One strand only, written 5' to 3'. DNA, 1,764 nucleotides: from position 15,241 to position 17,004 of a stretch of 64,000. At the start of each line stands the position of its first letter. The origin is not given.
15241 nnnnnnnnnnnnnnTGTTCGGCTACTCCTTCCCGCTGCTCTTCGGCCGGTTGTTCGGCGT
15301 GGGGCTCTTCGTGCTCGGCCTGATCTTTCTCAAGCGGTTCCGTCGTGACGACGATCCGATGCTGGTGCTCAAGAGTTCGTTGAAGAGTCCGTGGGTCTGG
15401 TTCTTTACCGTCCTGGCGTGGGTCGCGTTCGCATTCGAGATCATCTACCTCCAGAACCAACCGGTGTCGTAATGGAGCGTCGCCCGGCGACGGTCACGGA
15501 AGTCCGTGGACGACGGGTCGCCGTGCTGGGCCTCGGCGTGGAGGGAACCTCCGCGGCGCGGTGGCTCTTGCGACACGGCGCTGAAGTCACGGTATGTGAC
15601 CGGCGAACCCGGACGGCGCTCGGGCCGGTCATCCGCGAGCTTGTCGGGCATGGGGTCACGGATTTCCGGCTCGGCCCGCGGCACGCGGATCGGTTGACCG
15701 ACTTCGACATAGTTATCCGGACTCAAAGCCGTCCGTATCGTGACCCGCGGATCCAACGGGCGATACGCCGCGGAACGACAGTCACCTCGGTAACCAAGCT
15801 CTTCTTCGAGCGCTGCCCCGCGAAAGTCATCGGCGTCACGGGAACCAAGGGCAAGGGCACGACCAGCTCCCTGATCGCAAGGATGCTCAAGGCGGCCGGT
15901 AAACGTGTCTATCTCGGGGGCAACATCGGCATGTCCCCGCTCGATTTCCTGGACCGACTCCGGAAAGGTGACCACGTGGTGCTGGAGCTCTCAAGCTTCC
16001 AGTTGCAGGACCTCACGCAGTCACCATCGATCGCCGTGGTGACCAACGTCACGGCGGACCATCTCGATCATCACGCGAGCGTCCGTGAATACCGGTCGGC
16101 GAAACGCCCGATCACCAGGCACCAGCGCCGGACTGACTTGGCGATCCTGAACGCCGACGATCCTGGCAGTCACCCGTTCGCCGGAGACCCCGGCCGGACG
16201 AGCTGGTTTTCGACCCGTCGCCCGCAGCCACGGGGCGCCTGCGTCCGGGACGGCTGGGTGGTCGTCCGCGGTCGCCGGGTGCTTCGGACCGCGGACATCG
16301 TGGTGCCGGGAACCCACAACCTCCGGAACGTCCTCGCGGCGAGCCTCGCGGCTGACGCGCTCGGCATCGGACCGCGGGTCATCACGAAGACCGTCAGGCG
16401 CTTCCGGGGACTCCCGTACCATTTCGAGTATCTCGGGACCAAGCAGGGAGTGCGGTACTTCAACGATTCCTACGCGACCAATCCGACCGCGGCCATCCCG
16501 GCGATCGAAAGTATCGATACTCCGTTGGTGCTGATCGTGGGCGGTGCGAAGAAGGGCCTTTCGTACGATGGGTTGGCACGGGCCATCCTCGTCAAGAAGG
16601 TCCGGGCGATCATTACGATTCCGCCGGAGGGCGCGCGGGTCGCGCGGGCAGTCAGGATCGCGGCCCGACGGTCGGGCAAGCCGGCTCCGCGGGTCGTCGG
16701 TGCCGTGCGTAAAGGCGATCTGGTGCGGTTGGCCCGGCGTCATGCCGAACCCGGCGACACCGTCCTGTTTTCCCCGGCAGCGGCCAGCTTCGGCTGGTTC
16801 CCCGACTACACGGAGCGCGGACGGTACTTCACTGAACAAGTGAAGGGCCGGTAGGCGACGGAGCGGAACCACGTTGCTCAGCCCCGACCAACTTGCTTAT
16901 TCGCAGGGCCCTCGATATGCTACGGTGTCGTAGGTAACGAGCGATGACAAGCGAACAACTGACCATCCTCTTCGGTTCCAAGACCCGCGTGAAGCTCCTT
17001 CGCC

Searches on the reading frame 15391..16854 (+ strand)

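Call 61: search_protein_families(library=pfam, proteins=[window:15391-16854:+], max_evalue=0.001)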
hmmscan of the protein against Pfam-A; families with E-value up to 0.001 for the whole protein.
window:15391-16854:+ (487 aa): 4 families
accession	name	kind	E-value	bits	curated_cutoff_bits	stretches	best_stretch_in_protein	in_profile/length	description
PF08245.18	Mur_ligase_M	-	2e-25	90.4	24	1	149-321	1-200/200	Mur ligase middle domain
PF02875.26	Mur_ligase_C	-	2.8e-13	51.2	28.4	1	345-463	3-126/127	Mur ligase, glutamate ligase domain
PF21799.2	MurD-like_N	-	6.9e-09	36.3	27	1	42-132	2-87/88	Mur ligase MurD-like, N-terminal domain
PF01262.27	AlaDh_PNT_C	-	1.3e-05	25.2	23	1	33-75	21-63/214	Alanine dehydrogenase/PNT, C-terminal domain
